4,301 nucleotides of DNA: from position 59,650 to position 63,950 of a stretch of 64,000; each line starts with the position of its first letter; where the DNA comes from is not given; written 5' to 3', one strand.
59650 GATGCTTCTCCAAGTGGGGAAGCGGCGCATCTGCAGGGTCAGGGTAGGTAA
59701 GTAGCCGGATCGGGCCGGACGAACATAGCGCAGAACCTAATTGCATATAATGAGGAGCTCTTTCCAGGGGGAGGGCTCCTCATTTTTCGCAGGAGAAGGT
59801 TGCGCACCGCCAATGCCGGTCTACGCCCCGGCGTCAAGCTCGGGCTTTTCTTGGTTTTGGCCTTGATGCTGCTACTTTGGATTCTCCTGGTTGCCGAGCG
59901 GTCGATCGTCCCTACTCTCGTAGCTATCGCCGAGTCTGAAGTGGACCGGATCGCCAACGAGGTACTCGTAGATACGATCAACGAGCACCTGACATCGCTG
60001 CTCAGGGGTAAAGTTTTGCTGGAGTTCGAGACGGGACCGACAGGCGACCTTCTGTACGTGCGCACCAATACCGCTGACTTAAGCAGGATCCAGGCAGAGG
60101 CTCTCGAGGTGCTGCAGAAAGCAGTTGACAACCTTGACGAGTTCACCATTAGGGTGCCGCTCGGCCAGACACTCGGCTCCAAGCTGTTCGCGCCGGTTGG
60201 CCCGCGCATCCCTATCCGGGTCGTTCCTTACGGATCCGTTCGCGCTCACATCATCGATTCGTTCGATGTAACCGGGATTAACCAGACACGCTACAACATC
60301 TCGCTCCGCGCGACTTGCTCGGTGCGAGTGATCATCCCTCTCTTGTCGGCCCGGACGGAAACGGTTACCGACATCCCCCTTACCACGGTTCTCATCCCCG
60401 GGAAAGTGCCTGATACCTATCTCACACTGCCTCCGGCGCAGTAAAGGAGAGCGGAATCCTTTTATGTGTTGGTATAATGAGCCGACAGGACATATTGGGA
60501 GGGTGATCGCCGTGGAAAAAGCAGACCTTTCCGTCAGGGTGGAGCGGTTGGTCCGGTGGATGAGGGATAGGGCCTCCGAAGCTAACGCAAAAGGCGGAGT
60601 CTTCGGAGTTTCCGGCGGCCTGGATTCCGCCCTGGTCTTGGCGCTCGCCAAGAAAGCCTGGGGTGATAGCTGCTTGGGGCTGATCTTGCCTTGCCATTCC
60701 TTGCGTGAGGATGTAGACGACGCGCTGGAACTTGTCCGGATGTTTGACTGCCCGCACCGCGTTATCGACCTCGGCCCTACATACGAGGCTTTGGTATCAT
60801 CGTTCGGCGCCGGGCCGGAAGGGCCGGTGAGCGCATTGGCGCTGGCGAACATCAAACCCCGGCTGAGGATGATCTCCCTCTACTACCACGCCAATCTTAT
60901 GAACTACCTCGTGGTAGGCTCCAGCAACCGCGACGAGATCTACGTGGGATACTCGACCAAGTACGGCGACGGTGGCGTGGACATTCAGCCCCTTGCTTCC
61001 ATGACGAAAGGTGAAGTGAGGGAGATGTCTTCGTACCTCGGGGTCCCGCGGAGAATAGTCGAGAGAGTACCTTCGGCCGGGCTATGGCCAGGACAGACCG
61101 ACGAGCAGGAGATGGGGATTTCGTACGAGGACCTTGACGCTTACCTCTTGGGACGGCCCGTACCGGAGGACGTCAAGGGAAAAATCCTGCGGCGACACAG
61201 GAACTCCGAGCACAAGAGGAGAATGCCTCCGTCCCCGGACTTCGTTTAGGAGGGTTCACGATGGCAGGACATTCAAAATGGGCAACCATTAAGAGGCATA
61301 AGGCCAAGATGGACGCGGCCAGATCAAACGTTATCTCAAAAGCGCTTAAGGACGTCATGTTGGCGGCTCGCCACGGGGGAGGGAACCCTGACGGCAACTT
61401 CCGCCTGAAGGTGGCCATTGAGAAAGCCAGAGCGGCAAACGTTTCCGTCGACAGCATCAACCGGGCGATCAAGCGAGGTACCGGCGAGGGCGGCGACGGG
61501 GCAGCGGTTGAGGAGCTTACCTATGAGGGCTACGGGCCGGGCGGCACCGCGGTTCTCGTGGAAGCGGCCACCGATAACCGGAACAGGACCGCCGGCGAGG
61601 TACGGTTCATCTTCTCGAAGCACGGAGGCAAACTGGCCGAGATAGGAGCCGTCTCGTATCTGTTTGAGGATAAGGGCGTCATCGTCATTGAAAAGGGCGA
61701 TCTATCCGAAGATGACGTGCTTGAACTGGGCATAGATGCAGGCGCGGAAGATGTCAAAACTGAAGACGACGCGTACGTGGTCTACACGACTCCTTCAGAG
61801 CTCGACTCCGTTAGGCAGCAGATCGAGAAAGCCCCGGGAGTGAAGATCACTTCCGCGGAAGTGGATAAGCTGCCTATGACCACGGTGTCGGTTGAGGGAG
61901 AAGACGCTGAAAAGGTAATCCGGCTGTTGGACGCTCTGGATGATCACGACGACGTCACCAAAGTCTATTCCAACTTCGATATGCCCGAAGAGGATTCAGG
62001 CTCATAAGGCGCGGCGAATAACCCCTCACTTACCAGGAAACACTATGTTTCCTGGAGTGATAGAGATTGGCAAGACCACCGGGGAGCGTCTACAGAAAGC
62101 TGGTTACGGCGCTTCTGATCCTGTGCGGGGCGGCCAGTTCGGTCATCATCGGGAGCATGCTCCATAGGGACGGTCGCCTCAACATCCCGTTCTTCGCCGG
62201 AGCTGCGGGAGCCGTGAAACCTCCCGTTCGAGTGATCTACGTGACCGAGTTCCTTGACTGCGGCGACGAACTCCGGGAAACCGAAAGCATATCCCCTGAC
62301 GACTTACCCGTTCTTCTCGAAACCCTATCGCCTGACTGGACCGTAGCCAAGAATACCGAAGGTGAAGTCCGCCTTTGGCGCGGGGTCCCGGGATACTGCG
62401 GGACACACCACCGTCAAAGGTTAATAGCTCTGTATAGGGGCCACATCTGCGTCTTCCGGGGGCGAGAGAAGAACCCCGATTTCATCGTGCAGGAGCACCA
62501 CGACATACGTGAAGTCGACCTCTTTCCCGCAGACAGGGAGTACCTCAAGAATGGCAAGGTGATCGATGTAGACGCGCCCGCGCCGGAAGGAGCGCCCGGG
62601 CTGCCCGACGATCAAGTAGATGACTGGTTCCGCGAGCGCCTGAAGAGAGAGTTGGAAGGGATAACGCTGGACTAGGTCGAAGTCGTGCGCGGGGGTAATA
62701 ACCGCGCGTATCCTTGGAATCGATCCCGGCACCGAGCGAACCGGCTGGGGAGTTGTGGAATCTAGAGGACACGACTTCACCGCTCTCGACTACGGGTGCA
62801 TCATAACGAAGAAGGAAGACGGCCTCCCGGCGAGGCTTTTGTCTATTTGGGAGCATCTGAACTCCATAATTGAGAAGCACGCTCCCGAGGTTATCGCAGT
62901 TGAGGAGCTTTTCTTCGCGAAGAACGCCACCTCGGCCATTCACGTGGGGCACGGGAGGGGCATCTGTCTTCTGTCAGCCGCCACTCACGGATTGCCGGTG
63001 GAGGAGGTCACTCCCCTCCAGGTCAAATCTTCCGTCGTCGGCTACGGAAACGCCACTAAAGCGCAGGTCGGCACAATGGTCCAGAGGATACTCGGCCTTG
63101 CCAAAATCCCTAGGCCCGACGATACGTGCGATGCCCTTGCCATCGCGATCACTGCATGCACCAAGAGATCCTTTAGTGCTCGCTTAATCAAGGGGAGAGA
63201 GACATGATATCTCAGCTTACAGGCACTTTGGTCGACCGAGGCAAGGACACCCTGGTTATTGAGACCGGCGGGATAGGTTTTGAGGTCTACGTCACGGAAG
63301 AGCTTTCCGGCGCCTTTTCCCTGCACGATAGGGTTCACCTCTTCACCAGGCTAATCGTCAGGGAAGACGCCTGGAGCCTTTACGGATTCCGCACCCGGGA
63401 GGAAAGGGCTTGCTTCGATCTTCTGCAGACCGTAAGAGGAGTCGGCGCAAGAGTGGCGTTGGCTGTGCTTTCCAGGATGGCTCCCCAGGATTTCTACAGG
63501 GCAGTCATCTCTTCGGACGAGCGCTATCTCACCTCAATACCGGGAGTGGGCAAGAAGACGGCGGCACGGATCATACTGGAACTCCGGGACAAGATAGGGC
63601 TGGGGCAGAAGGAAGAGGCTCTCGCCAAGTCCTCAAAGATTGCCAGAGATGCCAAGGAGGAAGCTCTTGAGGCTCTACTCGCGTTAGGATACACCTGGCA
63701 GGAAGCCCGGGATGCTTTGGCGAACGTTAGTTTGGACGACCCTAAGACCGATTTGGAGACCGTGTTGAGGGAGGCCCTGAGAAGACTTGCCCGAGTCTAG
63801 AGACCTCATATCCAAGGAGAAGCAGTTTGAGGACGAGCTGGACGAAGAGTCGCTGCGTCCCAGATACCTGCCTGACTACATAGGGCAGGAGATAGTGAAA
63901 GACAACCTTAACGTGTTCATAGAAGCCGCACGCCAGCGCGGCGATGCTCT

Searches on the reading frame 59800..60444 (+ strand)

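Call 101: search_protein_families(library=pfam, proteins=[window:59800-60444:+], max_evalue=0.00001)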
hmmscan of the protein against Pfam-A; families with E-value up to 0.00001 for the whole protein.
window:59800-60444:+ (214 aa): 1 family
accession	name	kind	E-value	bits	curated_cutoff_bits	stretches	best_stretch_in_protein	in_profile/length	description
PF09560.15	Spore_YunB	-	2.3e-26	92.1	25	1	117-206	2-91/91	Sporulation protein YunB (Spo_YunB)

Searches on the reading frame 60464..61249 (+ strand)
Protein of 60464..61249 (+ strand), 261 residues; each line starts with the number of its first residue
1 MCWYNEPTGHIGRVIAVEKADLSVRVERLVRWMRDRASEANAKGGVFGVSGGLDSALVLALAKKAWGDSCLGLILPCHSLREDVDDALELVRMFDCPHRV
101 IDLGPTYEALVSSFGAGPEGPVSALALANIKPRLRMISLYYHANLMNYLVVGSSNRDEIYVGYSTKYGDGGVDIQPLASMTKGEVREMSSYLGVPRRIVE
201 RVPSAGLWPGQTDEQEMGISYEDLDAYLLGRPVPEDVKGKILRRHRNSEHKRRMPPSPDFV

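Call 101: search_protein_families(library=pfam, proteins=[window:60464-61249:+], max_evalue=0.00001)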
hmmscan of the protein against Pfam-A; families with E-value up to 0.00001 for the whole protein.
window:60464-61249:+ (261 aa): 1 family
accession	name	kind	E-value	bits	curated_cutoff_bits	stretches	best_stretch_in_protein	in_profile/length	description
PF02540.23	NAD_synthase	-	7.8e-66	222.1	21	1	26-255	2-242/242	NAD synthase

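Call 103: search_protein_families(library=ncbifam, proteins=[window:60464-61249:+], max_evalue=1e-20)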
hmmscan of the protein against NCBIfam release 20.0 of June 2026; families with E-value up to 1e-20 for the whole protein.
window:60464-61249:+ (261 aa): 5 families
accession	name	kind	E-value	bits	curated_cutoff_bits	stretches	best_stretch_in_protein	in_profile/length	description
NF010587.0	PRK13980.1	equivalog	5.5e-69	232.3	255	1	18-259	7-259/267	NAD+ synthase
TIGR00552.1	nadE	equivalog_domain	1.5e-68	230.7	63.65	1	24-256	4-242/251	NAD(+) synthase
NF001979.1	PRK00768.1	equivalog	1.3e-42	146.2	250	1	20-256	15-264/266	NAD(+) synthase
NF002048.0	PRK00876.1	subfamily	3.1e-36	124.8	313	1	125-230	171-278/330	NAD(+) synthase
NF010588.0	PRK13981.1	equivalog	3.3e-29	101.7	479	1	27-228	270-479/546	NAD+ synthase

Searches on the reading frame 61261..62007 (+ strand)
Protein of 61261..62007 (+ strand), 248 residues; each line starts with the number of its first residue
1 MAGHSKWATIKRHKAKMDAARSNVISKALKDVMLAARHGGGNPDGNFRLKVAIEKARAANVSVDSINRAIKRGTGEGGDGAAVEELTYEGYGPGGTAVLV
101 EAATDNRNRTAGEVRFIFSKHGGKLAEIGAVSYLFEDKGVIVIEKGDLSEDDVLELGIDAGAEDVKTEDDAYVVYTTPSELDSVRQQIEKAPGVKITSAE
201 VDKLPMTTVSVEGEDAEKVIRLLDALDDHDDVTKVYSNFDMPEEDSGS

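Call 101: search_protein_families(library=pfam, proteins=[window:61261-62007:+], max_evalue=0.00001)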
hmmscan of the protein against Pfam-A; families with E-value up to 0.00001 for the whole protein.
window:61261-62007:+ (248 aa): 2 families
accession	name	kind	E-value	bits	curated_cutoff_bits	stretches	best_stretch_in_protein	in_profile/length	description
PF01709.26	Transcrip_reg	-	4.1e-59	199.3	27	1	84-239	2-160/160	TACO1/YebC second and third domain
PF20772.2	TACO1_YebC_N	-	4.5e-26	91.6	36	1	5-76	1-73/73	TACO1/YebC protein N-terminal domain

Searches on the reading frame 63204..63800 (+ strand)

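Call 101: search_protein_families(library=pfam, proteins=[window:63204-63800:+], max_evalue=0.00001)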
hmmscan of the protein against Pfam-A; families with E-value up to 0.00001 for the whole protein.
window:63204-63800:+ (198 aa): 5 families
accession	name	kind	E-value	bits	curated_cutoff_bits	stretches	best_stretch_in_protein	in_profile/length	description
PF01330.27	RuvA_N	-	2.5e-18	66.4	23.6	1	1-61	1-61/61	RuvA N terminal domain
PF14520.12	HHH_5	-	8.9e-15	55.4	27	1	71-129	1-57/57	Helix-hairpin-helix domain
PF07499.19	RuvA_C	-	5.7e-13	49.6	24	1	149-195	1-46/47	RuvA, C-terminal domain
PF02371.22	Transposase_20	-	2.9e-06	28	21.3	0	107-129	2-24/87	Transposase IS116/IS110/IS902 family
PF00633.29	HHH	-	5.3e-06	26.4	24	0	109-124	13-28/30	Helix-hairpin-helix motif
